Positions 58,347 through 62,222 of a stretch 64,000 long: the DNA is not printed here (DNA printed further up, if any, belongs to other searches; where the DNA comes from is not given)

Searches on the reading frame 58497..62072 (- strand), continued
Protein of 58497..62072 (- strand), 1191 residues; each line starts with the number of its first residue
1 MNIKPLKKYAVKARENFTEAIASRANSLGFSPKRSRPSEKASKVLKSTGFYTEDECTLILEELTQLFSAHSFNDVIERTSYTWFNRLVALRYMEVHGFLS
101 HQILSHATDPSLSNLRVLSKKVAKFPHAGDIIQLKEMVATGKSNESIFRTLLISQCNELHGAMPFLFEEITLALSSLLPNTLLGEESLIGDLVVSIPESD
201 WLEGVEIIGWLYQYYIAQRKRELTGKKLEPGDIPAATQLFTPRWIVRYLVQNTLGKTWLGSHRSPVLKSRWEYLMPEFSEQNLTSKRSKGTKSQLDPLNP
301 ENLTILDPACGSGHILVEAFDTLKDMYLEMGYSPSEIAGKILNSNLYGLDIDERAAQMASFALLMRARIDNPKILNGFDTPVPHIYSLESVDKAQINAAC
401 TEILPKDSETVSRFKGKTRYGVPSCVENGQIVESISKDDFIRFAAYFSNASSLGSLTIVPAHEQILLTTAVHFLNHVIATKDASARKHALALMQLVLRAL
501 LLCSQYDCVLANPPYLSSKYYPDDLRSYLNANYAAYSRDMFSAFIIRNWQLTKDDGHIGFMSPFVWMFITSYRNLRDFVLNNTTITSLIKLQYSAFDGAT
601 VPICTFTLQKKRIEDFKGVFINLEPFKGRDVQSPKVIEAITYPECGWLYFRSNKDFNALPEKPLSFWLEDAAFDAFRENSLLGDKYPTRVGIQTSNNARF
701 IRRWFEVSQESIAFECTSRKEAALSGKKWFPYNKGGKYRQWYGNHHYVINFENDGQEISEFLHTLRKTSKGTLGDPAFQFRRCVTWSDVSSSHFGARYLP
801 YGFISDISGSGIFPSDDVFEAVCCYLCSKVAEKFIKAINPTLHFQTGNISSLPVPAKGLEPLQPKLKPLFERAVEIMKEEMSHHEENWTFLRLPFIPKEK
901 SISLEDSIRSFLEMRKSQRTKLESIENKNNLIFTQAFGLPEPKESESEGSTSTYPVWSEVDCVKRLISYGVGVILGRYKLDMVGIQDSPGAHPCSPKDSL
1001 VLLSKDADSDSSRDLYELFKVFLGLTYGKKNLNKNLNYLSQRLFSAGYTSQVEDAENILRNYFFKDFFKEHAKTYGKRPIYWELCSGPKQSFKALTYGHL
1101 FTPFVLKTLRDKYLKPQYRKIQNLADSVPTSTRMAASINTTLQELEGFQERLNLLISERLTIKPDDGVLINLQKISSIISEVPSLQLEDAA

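Call 29: find_homologous_proteins(query=window:58497-62072:-, max_evalue=1e-20)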
Query window:58497-62072:- (1191 aa): 8000 proteins with E <= 1e-20 among 8000 candidates; the best 120 are listed.
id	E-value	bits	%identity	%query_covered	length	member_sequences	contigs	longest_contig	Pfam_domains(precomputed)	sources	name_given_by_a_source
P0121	0.0e+0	2745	100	100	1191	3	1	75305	PF02384.23,PF07669.18,PF20473.5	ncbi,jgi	jgi:hypothetical protein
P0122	0.0e+0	2491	90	100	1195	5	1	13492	PF02384.23,PF07669.18,PF20473.5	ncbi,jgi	jgi:hypothetical protein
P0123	0.0e+0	2283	82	100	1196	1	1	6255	PF02384.23,PF07669.18,PF20473.5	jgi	-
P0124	0.0e+0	1767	64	100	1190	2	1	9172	PF02384.23,PF07669.18,PF20473.5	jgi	jgi:hypothetical protein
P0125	0.0e+0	1458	56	99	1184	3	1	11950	PF02384.23,PF07669.18,PF20473.5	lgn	-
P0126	0.0e+0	1039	42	99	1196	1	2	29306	PF02384.23,PF07669.18,PF20473.5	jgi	jgi:hypothetical protein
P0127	1.9e-250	852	39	99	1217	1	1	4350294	PF02384.23,PF07669.18,PF20473.5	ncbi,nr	ncbi:BREX-1 system adenine-specific DNA-methyltransferase PglX [Pseudomonas sp. NyZ704]|nr:BREX-1 sy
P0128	1.8e-249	849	37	100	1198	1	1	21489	PF02384.23,PF07669.18,PF20473.5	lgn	-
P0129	6.0e-247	841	38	99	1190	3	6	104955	PF02384.23,PF07669.18,PF20473.5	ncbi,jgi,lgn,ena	-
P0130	4.3e-244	831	38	99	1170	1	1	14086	PF02384.23,PF07669.18,PF20473.5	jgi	jgi:type II restriction/modification system DNA methylase subunit YeeA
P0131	6.6e-243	827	37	99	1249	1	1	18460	PF02384.23,PF07669.18,PF20473.5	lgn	-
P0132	2.6e-240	819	35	99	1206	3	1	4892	PF02384.23,PF07669.18,PF20473.5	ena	-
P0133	1.7e-239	816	38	99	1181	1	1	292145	PF02384.23,PF07669.18,PF20473.5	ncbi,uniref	ncbi:MAG: BREX-1 system adenine-specific DNA-methyltransferase PglX [Alcanivorax jadensis]|uniref:BR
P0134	2.4e-239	816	37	99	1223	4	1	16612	PF02384.23,PF07669.18,PF01170.25,PF20473.5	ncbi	ncbi:MAG: BREX-1 system adenine-specific DNA-methyltransferase PglX [Pseudomonadota bacterium]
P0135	5.6e-239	814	37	99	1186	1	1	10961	PF02384.23,PF07669.18,PF20473.5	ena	-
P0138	1.3e-236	807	37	100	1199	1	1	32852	PF02384.23,PF07669.18,PF20473.5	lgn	-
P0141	3.0e-236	805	37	99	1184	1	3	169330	PF02384.23,PF07669.18,PF20473.5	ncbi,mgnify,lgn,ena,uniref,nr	ncbi:hypothetical protein ISO4_01272 [Alcanivorax venustensis ISO4]|mgnify:CR=1 FL=1|uniref:site-spe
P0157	3.8e-232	792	36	99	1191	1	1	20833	PF02384.23,PF07669.18,PF20473.5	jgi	-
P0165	5.4e-231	788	37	99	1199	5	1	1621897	PF02384.23,PF07669.18,PF20473.5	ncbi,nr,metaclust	ncbi:type II restriction enzyme [Alicycliphilus sp. B1]|nr:type II restriction enzyme [Alicycliphilu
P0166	1.1e-230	787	36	99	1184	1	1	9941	PF02384.23,PF07669.18,PF01170.25,PF20473.5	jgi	jgi:type II restriction/modification system DNA methylase subunit YeeA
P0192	5.2e-226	771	36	99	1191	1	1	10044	PF02384.23,PF07669.18,PF20473.5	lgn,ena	-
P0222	1.9e-222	760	37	99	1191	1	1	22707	PF02384.23,PF07669.18,PF20473.5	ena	-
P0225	3.0e-222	759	37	99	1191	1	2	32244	PF02384.23,PF07669.18,PF20473.5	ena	-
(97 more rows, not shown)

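Call 30: find_encoding_contigs(protein=P0124, flank=10000, max_places=2)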
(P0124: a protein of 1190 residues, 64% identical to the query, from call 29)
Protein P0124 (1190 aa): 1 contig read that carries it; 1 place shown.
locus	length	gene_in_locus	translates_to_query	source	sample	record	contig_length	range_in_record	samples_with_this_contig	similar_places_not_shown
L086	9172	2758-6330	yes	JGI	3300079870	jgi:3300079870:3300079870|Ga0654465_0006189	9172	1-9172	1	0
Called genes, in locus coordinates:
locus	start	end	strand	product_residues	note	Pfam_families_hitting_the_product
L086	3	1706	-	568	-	?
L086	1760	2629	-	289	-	PF00730:HhH-GPD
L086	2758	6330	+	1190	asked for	PF02384:N6_Mtase (weak), PF20473:MmeI_Mtase, PF07669:Eco57I, PF02384:N6_Mtase (weak)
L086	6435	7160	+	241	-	PF00119:ATP-synt_A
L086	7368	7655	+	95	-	PF00137:ATP-synt_C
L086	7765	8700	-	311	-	PF01134:GIDA (faint), PF03486:HI0933_like (faint), PF07992:Pyr_redox_2, PF12831:FAD_oxidored (faint), PF13434:Lys_Orn_oxgnase (faint), PF13450:NAD_binding_8 (faint), PF13738:Pyr_redox_3, PF00070:Pyr_redox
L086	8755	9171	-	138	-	?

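Call 31: find_encoding_contigs(protein=P0125, flank=10000, max_places=2)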
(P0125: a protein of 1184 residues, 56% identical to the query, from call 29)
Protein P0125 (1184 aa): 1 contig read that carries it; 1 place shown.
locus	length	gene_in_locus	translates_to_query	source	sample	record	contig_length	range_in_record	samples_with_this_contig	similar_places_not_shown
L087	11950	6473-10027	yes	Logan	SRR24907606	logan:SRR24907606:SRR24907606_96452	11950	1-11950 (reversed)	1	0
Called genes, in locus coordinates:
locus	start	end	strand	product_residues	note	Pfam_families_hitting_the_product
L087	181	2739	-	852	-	PF01751:Toprim, PF01131:Topoisom_bac, PF13368:Toprim_C_rpt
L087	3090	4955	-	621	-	PF01134:GIDA, PF12831:FAD_oxidored, PF21680:GIDA_C_1st, PF13932:SAM_GIDA_C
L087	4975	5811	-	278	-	PF00730:HhH-GPD, PF00633:HHH (weak)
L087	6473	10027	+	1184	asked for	PF02384:N6_Mtase (weak), PF20473:MmeI_Mtase, PF07669:Eco57I, PF02384:N6_Mtase (weak)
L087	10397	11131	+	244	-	PF00119:ATP-synt_A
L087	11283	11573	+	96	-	PF00137:ATP-synt_C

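Call 32: find_encoding_contigs(protein=P0126, flank=10000, max_places=2)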
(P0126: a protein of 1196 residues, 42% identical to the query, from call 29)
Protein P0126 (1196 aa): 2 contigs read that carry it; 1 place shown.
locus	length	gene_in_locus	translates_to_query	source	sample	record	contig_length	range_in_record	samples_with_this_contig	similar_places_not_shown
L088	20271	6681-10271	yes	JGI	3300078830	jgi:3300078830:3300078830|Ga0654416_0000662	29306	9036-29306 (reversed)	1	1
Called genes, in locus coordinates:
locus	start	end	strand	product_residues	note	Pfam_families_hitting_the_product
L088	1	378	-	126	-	?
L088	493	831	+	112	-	PF12840:HTH_20, PF01022:HTH_5 (weak)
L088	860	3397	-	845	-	PF01751:Toprim, PF01131:Topoisom_bac, PF13368:Toprim_C_rpt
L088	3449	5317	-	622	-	PF01134:GIDA, PF07992:Pyr_redox_2 (weak), PF12831:FAD_oxidored, PF21680:GIDA_C_1st, PF13932:SAM_GIDA_C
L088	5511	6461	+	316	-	-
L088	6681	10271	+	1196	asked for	PF20473:MmeI_Mtase (weak), PF07669:Eco57I, PF02384:N6_Mtase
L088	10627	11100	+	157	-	PF12728:HTH_17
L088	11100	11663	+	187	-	PF13470:PIN_3, PF26343:VapC50_C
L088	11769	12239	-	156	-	PF13635:DUF4143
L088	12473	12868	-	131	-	PF03918:CcmH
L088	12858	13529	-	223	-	PF00156:Pribosyltran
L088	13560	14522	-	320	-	PF01571:GCV_T (weak)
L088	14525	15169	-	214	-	PF10502:Peptidase_S26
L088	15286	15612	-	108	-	-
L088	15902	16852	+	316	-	PF21694:DNA_pol3_delta_C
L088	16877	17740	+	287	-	PF13406:SLT_2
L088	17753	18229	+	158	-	PF00072:Response_reg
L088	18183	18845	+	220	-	PF02223:Thymidylate_kin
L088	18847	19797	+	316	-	PF13177:DNA_pol3_delta2, PF00004:AAA (faint)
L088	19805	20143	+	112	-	PF01588:tRNA_bind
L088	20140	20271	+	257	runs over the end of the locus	PF01026:TatD_DNase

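Call 33: find_encoding_contigs(protein=P0121, flank=10000, max_places=2)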
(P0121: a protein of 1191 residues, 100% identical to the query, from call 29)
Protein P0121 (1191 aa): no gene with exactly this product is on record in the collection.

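Call 34: list_cluster_members(proteins=[P0121, P0122, P0003, P0126])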
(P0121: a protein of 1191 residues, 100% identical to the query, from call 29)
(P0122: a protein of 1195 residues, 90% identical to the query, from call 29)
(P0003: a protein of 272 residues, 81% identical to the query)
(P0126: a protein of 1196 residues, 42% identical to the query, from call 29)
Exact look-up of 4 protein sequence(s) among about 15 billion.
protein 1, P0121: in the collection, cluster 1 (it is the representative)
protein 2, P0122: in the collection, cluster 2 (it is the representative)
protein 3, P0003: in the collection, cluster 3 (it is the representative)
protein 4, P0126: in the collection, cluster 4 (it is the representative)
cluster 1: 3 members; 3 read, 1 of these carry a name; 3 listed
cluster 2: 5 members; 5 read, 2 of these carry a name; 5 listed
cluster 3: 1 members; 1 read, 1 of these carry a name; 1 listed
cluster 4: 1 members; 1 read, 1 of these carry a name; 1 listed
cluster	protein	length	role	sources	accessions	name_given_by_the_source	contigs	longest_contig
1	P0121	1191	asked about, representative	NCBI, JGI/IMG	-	hypothetical protein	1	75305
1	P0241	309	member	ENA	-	-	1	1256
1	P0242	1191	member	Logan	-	-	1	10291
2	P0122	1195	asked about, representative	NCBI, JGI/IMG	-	hypothetical protein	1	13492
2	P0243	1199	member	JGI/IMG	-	hypothetical protein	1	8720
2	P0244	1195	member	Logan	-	-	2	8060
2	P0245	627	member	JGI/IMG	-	-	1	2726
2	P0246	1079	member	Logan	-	-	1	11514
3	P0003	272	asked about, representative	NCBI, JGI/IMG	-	A/G-specific adenine glycosylase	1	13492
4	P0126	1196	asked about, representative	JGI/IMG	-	hypothetical protein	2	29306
